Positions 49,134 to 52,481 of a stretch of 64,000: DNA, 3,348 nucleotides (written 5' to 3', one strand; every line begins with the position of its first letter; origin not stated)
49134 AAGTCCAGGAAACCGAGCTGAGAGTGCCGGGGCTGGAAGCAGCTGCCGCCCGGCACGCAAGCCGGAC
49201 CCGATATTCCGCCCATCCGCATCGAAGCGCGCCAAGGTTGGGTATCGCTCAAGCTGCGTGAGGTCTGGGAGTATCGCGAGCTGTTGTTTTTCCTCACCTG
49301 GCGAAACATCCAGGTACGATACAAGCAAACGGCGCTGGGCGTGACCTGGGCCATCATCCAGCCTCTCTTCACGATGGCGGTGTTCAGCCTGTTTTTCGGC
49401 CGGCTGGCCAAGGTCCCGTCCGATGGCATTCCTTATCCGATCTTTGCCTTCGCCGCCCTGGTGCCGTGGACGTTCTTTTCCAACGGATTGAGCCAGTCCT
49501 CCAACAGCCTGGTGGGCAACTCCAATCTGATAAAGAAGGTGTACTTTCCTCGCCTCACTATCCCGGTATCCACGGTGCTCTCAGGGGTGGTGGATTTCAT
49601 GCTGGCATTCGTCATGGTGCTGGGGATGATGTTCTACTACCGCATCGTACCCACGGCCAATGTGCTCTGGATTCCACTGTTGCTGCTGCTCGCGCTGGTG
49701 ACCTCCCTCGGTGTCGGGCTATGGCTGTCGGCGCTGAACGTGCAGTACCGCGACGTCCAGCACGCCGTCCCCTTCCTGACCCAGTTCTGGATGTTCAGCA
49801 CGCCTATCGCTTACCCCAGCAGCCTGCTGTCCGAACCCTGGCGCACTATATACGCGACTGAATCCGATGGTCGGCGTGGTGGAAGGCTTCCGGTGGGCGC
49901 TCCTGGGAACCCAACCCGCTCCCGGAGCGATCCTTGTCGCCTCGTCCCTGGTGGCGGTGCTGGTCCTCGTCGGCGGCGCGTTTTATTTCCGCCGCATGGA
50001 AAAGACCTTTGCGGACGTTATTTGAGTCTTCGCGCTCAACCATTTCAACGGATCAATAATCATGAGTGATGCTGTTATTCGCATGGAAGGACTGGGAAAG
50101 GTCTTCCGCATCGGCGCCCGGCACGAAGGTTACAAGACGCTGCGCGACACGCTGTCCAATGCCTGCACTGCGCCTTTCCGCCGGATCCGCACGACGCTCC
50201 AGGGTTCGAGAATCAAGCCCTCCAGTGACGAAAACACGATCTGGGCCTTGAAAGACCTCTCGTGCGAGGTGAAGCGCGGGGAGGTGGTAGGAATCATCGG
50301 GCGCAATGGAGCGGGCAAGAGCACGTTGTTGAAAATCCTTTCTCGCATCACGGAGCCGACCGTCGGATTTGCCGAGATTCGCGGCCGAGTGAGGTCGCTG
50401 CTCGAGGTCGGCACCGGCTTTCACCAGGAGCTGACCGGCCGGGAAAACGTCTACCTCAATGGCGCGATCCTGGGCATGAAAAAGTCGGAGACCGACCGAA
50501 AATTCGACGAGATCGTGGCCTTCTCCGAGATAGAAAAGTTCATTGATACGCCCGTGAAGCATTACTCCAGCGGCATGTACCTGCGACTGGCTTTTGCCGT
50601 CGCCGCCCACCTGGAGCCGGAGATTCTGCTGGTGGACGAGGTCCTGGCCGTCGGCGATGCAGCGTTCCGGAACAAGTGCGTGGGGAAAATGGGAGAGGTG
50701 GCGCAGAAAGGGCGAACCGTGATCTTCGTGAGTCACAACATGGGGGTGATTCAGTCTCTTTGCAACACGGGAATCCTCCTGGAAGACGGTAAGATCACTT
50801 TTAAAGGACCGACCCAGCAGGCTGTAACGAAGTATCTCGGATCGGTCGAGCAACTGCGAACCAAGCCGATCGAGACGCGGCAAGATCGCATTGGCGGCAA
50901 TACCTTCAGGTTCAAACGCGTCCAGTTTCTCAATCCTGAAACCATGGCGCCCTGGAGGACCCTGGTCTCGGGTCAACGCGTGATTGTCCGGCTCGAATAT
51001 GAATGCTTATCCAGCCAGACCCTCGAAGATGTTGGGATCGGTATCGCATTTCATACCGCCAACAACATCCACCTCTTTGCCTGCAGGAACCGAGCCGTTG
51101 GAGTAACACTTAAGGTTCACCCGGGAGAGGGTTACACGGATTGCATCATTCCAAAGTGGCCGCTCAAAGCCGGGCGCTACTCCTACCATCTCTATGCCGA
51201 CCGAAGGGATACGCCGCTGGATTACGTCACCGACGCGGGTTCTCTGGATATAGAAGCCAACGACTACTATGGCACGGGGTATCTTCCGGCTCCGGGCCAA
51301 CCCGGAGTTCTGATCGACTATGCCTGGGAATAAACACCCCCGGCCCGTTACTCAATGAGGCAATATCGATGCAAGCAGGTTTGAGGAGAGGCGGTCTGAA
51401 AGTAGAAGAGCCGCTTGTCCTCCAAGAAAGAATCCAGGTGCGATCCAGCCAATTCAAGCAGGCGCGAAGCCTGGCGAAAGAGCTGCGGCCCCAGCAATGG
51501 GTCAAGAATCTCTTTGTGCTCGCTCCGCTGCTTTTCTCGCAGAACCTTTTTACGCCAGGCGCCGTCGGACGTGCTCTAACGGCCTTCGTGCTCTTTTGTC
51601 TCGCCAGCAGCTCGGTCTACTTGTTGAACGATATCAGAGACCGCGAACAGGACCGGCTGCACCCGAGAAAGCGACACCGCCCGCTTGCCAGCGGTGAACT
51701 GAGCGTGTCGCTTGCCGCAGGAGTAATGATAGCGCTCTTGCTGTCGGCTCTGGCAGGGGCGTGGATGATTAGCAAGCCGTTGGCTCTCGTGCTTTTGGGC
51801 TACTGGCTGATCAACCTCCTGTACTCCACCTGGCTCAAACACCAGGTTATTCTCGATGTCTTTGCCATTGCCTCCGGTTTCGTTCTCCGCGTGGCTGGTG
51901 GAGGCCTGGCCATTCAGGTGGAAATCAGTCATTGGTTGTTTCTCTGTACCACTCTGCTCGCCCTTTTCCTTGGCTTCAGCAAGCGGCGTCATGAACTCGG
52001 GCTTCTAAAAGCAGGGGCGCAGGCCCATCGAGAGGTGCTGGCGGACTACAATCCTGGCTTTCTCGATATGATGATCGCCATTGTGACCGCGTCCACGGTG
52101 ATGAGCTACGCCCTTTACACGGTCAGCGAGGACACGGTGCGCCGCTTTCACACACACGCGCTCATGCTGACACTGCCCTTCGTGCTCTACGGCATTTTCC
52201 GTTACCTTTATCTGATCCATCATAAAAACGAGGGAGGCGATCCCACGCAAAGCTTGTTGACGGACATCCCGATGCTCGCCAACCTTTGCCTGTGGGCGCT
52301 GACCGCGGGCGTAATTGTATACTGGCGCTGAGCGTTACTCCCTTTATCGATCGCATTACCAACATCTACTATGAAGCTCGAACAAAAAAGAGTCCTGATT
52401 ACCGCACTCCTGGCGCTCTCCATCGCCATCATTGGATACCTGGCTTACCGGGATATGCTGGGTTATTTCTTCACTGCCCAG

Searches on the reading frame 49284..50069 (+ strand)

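Call 11: search_protein_families(library=pfam, proteins=[window:49284-50069:+], max_evalue=0.0001)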
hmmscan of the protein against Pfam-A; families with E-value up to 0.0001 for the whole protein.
window:49284-50069:+ (261 aa): 1 family
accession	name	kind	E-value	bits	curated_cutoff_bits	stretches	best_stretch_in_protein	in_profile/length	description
PF01061.29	ABC2_membrane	-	3.7e-19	69.5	26.9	1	2-190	4-194/211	ABC-2 type transporter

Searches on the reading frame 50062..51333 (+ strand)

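Call 11: search_protein_families(library=pfam, proteins=[window:50062-51333:+], max_evalue=0.0001)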
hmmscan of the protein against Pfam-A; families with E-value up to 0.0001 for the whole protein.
window:50062-51333:+ (423 aa): 3 families
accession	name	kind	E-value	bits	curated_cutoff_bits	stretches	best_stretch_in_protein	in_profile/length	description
PF00005.33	ABC_tran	-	9.5e-21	75.3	25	1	63-194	1-135/137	ABC transporter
PF14524.12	Wzt_C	-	3.3e-10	40.6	30.4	1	274-403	2-135/143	Wzt C-terminal domain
PF13304.12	AAA_21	-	2e-06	28.5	27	0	76-96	2-22/304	AAA domain, putative AbiEii toxin, Type IV TA system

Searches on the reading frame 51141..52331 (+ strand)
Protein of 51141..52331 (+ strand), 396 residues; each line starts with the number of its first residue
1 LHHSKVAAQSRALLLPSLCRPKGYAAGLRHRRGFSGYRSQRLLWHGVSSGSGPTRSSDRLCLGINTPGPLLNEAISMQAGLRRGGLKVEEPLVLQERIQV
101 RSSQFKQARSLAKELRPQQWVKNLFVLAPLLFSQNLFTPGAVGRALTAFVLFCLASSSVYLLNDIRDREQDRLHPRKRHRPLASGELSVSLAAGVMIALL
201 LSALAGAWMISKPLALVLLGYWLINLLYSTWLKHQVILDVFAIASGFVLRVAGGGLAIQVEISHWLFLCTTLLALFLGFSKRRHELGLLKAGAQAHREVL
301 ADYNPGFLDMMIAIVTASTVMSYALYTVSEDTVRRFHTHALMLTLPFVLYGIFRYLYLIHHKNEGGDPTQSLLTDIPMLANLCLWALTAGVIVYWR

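Call 11: search_protein_families(library=pfam, proteins=[window:51141-52331:+], max_evalue=0.0001)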
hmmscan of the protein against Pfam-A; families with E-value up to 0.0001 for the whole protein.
window:51141-52331:+ (396 aa): 1 family
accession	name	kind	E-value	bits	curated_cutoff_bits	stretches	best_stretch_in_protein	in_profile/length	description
PF01040.23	UbiA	-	3.7e-23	82.5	34.2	1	143-364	20-237/250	UbiA prenyltransferase family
